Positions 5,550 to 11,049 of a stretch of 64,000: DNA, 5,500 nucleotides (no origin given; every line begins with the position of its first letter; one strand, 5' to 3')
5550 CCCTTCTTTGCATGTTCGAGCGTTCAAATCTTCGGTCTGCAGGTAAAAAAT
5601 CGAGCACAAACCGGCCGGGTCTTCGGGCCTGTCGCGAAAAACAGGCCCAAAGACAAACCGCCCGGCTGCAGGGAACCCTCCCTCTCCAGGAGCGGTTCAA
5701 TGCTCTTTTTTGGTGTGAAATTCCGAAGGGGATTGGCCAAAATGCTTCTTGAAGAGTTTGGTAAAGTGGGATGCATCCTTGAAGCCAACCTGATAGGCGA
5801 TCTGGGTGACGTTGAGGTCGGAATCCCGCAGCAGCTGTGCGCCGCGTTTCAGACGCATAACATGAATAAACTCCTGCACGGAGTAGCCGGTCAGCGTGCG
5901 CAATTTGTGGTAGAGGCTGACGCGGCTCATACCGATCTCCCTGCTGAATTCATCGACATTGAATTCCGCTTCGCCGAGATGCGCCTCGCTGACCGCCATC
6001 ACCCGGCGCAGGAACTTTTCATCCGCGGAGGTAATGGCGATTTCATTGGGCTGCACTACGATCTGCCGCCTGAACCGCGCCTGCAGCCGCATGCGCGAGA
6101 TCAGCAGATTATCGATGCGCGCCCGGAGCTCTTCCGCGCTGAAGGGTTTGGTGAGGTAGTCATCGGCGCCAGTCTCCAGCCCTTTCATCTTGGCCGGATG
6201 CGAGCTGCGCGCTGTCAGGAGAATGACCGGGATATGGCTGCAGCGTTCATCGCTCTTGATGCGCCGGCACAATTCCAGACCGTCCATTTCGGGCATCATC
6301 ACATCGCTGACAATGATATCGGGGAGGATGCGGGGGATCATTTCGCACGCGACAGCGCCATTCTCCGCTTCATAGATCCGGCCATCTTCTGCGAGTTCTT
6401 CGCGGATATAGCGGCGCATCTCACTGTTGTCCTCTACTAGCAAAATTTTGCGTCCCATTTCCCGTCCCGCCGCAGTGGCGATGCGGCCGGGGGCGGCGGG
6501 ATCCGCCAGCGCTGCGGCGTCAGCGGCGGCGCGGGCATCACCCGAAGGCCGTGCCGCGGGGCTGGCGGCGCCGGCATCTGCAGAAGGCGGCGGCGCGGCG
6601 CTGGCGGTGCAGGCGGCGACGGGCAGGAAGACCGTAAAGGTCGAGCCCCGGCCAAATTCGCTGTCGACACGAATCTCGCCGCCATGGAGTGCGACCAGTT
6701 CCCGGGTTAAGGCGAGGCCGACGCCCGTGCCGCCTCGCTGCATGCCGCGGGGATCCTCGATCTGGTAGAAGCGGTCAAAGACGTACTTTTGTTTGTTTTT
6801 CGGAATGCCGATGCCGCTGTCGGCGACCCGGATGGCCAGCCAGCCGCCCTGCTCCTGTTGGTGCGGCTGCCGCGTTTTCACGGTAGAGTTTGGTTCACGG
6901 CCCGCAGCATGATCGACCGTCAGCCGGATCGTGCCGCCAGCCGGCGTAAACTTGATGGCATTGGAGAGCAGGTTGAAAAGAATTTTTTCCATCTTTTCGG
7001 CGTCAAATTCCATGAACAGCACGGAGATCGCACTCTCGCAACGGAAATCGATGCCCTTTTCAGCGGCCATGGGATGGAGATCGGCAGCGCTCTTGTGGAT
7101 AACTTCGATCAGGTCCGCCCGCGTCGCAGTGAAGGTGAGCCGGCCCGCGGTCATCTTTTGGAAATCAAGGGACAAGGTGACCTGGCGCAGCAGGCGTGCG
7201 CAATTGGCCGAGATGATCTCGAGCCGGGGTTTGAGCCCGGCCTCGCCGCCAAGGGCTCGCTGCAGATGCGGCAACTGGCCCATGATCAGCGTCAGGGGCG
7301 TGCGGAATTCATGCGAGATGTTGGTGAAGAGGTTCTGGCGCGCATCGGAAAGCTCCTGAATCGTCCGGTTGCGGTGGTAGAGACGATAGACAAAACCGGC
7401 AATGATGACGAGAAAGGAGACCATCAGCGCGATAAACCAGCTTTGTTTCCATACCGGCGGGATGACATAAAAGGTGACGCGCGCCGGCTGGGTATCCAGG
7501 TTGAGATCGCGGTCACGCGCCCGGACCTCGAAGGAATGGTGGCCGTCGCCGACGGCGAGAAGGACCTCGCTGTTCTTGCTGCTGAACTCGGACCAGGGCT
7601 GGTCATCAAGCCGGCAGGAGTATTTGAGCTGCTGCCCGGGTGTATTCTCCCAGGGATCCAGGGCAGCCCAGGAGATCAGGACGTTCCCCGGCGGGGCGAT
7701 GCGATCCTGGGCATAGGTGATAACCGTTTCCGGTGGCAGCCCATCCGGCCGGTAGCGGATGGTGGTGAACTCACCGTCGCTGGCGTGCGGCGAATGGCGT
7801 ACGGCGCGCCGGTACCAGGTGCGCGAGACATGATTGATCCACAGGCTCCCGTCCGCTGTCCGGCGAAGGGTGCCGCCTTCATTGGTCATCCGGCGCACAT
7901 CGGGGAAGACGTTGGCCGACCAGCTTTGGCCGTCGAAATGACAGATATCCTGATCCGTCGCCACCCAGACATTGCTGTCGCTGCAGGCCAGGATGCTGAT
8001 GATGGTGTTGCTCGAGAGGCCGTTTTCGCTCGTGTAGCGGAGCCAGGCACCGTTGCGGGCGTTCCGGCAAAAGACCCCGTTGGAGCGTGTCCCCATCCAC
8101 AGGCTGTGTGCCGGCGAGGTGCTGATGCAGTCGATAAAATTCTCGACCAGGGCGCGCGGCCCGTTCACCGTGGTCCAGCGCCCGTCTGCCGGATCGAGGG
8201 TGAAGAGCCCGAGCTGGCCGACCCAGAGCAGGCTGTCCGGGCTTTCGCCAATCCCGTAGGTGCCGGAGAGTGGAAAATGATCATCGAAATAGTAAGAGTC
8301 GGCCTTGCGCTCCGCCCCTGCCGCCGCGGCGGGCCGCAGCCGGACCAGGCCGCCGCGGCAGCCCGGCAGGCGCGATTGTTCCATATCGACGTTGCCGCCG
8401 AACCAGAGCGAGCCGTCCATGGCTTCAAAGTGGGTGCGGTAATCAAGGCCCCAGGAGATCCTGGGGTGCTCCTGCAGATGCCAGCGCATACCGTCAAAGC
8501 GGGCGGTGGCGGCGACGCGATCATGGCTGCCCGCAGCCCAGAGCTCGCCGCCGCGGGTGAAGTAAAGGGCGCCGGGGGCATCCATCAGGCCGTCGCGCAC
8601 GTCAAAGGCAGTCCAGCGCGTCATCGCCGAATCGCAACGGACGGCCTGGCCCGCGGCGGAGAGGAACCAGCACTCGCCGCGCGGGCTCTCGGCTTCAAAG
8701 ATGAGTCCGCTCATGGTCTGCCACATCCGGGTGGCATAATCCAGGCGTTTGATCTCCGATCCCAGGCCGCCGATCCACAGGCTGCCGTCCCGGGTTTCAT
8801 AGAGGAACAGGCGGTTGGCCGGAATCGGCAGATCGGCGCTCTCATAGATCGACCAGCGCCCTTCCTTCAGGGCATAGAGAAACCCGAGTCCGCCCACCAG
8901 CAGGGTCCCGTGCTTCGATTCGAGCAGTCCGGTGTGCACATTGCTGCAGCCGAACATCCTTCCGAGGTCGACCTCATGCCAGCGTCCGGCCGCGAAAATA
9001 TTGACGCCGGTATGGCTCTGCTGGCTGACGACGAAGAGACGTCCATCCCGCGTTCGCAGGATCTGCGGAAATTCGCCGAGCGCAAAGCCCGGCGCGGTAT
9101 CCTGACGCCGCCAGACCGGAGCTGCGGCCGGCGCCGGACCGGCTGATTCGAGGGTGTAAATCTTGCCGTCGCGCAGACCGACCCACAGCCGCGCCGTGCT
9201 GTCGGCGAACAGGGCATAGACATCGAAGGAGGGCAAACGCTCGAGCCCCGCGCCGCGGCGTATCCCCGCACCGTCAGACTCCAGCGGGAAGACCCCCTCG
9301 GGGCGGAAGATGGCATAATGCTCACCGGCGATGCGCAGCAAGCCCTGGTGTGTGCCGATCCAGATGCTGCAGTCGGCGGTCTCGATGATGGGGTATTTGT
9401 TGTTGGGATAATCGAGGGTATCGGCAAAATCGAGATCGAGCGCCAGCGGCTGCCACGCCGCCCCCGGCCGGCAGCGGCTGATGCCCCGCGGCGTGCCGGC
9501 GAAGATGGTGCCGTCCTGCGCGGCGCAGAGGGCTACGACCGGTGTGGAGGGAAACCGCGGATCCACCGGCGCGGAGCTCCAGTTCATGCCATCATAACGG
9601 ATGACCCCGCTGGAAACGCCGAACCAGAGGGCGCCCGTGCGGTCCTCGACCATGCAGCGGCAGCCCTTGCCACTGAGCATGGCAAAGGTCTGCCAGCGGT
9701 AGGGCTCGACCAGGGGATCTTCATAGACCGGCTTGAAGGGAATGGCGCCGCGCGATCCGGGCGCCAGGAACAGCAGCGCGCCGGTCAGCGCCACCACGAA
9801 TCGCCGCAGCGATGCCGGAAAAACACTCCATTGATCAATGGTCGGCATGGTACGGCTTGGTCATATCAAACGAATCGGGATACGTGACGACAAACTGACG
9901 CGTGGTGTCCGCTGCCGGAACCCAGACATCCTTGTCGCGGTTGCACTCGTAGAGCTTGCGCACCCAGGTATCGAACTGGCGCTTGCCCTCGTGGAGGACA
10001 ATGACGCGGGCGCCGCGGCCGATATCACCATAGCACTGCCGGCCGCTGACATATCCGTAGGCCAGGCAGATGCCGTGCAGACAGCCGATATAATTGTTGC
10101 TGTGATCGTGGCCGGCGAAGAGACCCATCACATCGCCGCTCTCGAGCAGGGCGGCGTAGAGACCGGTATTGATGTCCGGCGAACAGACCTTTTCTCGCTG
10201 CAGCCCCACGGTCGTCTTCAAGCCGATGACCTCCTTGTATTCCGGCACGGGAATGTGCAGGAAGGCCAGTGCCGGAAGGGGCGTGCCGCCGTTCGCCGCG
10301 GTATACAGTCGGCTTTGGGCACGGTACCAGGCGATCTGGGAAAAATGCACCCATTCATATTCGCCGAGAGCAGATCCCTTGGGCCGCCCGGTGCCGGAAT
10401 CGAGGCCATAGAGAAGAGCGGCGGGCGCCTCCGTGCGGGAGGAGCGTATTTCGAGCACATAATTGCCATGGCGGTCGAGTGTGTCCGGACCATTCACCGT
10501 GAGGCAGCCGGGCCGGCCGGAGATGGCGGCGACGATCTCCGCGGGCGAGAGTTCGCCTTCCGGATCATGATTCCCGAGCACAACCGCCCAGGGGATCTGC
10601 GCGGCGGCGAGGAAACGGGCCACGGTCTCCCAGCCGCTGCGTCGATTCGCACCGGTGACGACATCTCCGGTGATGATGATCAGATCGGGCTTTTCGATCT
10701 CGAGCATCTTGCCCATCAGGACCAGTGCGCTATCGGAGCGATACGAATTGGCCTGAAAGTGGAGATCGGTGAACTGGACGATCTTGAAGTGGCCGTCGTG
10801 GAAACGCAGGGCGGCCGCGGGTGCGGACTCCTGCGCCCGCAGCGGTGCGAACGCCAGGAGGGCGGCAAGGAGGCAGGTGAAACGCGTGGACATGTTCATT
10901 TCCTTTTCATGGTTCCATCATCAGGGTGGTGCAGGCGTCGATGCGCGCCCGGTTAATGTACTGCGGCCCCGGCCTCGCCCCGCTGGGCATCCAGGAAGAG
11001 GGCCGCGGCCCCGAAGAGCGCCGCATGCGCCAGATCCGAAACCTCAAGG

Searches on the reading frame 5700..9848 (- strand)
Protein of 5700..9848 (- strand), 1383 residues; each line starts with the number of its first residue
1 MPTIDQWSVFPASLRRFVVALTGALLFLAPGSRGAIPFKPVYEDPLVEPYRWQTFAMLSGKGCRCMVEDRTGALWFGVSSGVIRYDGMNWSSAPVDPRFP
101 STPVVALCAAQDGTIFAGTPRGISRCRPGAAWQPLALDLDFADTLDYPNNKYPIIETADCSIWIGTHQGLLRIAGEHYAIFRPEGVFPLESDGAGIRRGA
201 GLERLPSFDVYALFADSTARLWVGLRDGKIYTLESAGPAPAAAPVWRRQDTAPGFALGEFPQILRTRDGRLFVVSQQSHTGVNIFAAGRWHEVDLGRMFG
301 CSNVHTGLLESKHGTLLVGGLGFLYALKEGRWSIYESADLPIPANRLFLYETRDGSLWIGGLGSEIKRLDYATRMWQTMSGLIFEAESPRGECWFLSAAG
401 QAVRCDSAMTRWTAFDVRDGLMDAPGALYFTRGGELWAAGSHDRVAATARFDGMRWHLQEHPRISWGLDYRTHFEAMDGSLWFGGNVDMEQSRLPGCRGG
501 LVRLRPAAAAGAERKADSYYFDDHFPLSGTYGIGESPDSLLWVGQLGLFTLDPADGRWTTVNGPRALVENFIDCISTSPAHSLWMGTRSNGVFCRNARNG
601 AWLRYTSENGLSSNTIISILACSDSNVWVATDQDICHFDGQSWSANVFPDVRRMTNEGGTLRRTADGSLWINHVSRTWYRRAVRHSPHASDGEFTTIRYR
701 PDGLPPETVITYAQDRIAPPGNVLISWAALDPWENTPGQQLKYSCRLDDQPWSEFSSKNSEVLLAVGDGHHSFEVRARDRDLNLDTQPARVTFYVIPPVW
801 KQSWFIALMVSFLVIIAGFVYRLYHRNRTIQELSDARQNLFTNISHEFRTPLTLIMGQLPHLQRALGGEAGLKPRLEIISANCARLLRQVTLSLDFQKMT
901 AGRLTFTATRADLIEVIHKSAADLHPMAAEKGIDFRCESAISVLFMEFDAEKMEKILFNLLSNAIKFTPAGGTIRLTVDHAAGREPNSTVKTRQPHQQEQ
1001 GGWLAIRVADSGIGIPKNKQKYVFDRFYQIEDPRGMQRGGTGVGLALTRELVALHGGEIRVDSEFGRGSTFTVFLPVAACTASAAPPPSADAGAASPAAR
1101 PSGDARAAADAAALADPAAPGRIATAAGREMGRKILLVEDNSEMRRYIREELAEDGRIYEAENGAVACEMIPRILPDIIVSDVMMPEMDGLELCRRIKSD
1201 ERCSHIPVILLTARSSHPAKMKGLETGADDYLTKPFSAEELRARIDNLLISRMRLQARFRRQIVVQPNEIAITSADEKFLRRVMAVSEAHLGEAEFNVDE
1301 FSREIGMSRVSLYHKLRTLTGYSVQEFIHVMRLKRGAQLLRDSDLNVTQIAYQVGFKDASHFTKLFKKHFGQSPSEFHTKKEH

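Call 3: search_protein_families(library=pfam, proteins=[window:5700-9848:-], max_evalue=0.01)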
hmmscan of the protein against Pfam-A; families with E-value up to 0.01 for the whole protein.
window:5700-9848:- (1383 aa): 6 families
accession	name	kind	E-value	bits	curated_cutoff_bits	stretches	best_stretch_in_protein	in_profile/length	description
PF02518.31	HATPase_c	-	5.9e-27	94.7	26.4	1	949-1078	2-110/111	Histidine kinase-, DNA gyrase B-, and HSP90-like ATPase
PF00072.30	Response_reg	-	6.3e-27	94.4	30.2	1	1135-1245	1-110/111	Response regulator receiver domain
PF12833.13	HTH_18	-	1.7e-22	80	33.6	1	1302-1378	2-78/80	Helix-turn-helix domain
PF07494.17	Reg_prop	-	5.9e-17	60.1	20.4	0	349-361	10-22/24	Two component regulator propeller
PF00165.29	HTH_AraC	-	8.5e-15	54.9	26.6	1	1340-1377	1-40/42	Bacterial regulatory helix-turn-helix proteins, AraC family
PF00512.31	HisKA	-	2.4e-09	37.5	26.9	1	836-902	1-66/66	His Kinase A (phospho-acceptor) domain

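Call 4: search_protein_families(library=ncbifam, proteins=[window:5700-9848:-], max_evalue=0.01)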
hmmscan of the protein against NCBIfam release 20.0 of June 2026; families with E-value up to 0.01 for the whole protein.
window:5700-9848:- (1383 aa): 183 families (the best 25 are shown)
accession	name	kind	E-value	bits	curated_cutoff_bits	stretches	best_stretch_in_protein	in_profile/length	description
NF047465.1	hybrid_HK_LvrA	exception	6.3e-70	236.2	1200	1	829-1251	194-586/819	hybrid histidine kinase/response regulator LvrA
NF047874.1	MASE3_PAS_HK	subfamily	1.7e-55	189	560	1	832-1081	393-629/655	MASE3 domain-containing sensor histidine kinase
NF046044.1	PnpS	equivalog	5.6e-51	173.8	400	1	829-1076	162-390/390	two-component system histidine kinase PnpS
NF038297.2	hybrid_HK_HrmK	equivalog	3.4e-49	168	725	1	823-1242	221-601/607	hybrid histidine kinase/response regulator HrmK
TIGR02956.1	TMAO_torS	equivalog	5.9e-49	167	676.5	1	833-1277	460-849/967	TMAO reductase system sensor histidine kinase/response regulator TorS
NF041947.1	LuxQ_Vibrio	equivalog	1.2e-47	162.4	1200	2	831-1084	466-703/843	quorum-sensing autoinducer 2 sensor kinase/phosphatase LuxQ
NF011874.0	PRK15347.1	equivalog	9.9e-47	159.5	852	2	838-1082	399-619/921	two component system sensor kinase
NF008318.0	PRK11107.1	equivalog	2.8e-46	158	890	2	830-1080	286-521/920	two-component sensor histidine kinase BarA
NF033092.0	HK_WalK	equivalog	1.5e-45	155.9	725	1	831-1077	366-594/594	cell wall metabolism sensor histidine kinase WalK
NF008099.0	PRK10841.1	equivalog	3.2e-44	151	920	2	835-1078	468-691/949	two-component system sensor histidine kinase RcsC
NF041880.1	EPS_EpsF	equivalog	1.2e-43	149.3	900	2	829-1076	266-492/492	response regulator EpsF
NF008302.0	PRK11091.1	equivalog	7.8e-43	146.7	838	2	832-1083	278-511/779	aerobic respiration two-component sensor histidine kinase ArcB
TIGR02966.1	phoR_proteo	equivalog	1.1e-38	133.1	334.2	1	830-1074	107-332/333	phosphate regulon sensor histidine kinase PhoR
NF045901.1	HisKinLetSLeg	equivalog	4.7e-36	124.1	1650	2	830-1080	286-521/906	two-component system sensor histidine kinase LetS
NF040691.1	MtrAB_MtrB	equivalog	9.4e-35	120.6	450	1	825-1082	259-497/507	MtrAB system histidine kinase MtrB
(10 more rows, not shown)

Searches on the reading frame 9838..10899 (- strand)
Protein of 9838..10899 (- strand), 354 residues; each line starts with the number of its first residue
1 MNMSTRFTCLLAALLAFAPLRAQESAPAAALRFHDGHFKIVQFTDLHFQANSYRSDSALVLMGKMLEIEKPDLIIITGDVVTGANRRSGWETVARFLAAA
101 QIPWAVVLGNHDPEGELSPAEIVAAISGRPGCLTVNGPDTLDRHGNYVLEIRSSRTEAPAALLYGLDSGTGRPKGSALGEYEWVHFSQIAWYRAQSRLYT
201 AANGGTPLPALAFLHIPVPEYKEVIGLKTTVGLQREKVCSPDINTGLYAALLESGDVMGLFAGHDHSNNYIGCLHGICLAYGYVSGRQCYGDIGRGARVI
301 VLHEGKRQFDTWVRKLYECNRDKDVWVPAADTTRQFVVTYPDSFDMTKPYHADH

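Call 6: search_protein_families(library=pfam, proteins=[window:9838-10899:-], max_evalue=0.01)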
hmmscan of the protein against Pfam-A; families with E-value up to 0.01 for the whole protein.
window:9838-10899:- (354 aa): 1 family
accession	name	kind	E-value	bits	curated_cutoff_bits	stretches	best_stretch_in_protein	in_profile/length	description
PF00149.33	Metallophos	-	5.6e-14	53.4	21.5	1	38-267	1-190/191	Calcineurin-like phosphoesterase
